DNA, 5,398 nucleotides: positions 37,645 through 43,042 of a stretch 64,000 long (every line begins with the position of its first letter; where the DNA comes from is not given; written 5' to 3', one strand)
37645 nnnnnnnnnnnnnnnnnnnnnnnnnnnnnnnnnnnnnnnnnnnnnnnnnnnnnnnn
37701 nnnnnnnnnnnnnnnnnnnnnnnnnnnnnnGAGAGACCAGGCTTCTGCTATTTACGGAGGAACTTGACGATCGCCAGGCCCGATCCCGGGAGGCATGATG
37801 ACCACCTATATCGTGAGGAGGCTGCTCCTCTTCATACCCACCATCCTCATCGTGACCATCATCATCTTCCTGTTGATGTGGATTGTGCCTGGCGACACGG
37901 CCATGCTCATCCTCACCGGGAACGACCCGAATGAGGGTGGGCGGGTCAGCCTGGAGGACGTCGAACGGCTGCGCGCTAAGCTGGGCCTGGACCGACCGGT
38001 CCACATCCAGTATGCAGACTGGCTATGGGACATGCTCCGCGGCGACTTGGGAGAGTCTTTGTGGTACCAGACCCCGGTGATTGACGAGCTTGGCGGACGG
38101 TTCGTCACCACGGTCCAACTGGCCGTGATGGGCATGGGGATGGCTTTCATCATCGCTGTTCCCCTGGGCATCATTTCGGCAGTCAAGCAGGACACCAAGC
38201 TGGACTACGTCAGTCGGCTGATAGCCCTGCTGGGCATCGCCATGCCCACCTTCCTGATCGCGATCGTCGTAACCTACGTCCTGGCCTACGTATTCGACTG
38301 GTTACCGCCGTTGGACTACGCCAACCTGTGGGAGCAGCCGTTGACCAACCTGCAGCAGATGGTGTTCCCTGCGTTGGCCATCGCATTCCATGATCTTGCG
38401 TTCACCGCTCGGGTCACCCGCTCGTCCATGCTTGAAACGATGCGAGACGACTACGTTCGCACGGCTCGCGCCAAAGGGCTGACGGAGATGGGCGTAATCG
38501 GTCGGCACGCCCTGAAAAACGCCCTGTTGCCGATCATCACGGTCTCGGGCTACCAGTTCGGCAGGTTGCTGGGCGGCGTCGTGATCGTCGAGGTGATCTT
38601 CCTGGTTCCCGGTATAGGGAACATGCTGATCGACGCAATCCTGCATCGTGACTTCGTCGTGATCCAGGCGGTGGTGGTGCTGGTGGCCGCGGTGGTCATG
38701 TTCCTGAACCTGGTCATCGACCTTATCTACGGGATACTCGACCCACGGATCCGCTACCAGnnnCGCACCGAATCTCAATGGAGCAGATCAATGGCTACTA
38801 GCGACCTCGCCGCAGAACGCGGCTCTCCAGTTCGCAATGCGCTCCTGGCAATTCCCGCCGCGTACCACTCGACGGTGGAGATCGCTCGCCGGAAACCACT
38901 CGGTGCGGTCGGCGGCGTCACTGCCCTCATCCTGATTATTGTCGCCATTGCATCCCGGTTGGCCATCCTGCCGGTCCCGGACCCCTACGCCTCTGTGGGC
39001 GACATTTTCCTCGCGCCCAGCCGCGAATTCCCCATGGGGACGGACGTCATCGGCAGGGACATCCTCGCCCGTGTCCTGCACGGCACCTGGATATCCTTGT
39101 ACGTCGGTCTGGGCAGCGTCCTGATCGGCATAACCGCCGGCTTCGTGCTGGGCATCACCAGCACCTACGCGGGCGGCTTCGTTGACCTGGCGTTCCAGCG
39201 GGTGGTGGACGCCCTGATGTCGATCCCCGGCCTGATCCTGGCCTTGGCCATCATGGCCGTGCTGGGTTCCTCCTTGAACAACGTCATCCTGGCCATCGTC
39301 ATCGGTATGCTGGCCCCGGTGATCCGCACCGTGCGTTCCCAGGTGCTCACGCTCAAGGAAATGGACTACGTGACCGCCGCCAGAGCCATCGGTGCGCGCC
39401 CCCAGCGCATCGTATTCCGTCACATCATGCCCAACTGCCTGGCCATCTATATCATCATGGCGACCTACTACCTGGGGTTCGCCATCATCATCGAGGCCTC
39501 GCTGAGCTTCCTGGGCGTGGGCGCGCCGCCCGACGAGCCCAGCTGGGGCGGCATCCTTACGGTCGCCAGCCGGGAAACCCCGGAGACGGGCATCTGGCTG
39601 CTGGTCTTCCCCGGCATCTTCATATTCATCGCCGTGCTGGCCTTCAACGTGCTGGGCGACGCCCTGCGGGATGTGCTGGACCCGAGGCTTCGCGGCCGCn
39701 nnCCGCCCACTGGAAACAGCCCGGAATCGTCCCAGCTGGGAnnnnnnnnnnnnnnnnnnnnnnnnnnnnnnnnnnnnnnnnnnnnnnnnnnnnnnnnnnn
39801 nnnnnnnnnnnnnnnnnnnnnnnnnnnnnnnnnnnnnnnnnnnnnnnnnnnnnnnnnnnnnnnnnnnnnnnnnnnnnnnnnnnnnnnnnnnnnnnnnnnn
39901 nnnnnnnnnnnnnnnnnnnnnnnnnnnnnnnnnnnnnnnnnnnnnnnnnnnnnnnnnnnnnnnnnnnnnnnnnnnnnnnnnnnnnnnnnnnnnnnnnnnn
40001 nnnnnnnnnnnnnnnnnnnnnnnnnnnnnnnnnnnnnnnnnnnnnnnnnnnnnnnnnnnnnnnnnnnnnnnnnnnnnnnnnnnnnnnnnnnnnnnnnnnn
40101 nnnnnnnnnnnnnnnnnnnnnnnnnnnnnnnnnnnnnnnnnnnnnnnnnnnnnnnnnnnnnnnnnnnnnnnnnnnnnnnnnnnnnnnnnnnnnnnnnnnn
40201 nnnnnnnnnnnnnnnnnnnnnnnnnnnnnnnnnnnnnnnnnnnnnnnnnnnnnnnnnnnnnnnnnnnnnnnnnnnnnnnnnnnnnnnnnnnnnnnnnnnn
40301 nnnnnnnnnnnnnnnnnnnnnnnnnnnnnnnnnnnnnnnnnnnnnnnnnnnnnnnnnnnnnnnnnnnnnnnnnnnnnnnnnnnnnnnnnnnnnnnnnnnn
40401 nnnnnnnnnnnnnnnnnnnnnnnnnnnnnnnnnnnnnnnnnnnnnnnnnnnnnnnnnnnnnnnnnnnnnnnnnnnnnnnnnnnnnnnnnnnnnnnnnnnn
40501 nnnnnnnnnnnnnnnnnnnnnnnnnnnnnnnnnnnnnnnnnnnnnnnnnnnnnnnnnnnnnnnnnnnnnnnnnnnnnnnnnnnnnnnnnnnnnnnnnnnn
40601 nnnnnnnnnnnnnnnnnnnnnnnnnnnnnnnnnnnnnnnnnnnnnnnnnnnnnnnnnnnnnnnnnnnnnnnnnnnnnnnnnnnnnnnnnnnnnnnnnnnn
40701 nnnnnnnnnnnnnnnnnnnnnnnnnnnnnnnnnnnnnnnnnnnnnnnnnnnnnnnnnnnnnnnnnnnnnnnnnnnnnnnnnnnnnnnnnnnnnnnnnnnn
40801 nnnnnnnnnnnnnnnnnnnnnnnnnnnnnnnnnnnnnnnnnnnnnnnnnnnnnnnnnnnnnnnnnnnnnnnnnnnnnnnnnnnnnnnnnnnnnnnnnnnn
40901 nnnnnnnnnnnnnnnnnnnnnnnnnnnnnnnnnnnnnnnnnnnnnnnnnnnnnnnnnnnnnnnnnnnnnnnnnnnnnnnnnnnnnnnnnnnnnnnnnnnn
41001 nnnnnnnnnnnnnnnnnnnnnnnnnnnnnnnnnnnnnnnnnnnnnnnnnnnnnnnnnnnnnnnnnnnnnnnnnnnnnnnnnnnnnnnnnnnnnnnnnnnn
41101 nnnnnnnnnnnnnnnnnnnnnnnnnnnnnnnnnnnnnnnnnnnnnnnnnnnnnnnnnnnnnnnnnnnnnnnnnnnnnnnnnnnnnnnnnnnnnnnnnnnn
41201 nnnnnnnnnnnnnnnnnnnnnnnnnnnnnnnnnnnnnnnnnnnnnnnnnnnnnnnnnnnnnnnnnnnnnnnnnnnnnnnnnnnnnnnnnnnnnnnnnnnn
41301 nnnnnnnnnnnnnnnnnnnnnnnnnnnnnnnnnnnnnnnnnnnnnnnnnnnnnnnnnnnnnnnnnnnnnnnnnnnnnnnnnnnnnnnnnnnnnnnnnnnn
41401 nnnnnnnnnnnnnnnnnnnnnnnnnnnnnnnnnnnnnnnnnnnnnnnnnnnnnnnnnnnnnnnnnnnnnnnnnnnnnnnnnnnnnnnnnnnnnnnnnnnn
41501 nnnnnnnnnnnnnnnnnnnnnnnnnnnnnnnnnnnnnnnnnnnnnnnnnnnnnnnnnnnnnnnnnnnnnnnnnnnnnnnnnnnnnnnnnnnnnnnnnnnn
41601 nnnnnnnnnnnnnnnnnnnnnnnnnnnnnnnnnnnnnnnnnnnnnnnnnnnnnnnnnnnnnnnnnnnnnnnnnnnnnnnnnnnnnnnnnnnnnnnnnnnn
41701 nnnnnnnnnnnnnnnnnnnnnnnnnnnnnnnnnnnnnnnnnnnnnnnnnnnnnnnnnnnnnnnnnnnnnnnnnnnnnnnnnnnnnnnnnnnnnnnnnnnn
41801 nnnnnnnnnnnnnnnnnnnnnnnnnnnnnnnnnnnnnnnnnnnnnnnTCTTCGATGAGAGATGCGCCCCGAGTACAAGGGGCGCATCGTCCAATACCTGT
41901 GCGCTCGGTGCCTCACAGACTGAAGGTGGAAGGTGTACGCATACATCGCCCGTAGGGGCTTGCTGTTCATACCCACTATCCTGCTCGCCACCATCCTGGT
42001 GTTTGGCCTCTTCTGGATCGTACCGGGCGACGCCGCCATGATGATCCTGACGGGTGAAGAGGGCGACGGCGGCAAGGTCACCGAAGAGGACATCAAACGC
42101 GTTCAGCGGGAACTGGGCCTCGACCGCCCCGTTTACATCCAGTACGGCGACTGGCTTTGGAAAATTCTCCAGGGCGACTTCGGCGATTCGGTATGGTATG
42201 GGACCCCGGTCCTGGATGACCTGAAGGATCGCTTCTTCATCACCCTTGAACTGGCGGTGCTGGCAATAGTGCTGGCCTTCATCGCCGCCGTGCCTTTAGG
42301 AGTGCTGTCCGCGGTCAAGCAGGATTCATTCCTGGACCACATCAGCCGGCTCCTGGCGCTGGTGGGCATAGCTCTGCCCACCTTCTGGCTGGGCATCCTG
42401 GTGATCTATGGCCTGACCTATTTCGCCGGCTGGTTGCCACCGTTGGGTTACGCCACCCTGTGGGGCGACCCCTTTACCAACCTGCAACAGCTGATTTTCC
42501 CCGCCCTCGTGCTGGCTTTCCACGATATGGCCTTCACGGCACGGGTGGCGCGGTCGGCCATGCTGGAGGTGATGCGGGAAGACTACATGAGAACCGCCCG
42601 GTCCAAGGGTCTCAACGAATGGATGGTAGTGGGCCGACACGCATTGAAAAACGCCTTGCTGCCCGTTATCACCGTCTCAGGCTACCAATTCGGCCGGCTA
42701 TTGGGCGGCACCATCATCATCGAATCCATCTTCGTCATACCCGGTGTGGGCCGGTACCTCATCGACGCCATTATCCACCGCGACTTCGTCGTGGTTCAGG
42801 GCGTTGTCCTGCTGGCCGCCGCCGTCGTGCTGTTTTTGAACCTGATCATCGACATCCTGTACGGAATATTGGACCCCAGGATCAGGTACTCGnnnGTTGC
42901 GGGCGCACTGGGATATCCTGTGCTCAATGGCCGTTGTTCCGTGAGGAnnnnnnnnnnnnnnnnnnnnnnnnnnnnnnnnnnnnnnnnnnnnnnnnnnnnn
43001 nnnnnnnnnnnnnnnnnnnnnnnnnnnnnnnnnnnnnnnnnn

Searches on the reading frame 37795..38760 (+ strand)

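Call 47: search_protein_families(library=pfam, proteins=[window:37795-38760:+], max_evalue=0.00001)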
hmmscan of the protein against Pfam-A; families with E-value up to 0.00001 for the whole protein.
window:37795-38760:+ (322 aa): 2 families
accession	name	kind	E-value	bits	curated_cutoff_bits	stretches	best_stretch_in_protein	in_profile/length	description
PF00528.27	BPD_transp_1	-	9.2e-41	140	26.4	1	121-320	1-183/184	Binding-protein-dependent transport system inner membrane component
PF19300.4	BPD_transp_1_N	-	5.7e-10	39.8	23.8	1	2-83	1-75/114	Binding-prot-dependent transport system membrane comp, N-term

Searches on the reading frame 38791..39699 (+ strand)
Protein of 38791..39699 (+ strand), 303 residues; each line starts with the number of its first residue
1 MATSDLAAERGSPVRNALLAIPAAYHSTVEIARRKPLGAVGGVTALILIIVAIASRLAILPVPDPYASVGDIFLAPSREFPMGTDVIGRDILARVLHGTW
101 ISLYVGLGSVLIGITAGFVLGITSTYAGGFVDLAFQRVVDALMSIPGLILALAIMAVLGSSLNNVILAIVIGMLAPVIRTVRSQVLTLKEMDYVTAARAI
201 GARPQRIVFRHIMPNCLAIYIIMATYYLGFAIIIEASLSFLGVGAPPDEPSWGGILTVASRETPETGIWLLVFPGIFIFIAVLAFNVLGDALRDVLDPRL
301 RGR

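Call 47: search_protein_families(library=pfam, proteins=[window:38791-39699:+], max_evalue=0.00001)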
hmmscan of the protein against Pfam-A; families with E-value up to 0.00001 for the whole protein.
window:38791-39699:+ (303 aa): 1 family
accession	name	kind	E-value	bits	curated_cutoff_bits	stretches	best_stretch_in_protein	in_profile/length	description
PF00528.27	BPD_transp_1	-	7.3e-28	98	26.4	1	113-301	1-183/184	Binding-protein-dependent transport system inner membrane component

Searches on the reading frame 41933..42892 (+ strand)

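Call 47: search_protein_families(library=pfam, proteins=[window:41933-42892:+], max_evalue=0.00001)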
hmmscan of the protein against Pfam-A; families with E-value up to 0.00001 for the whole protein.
window:41933-42892:+ (320 aa): 2 families
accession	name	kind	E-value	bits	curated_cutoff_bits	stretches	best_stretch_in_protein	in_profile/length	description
PF00528.27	BPD_transp_1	-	9.7e-41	140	26.4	1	119-318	1-183/184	Binding-protein-dependent transport system inner membrane component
PF19300.4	BPD_transp_1_N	-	3.1e-10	40.7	23.8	1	1-82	1-76/114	Binding-prot-dependent transport system membrane comp, N-term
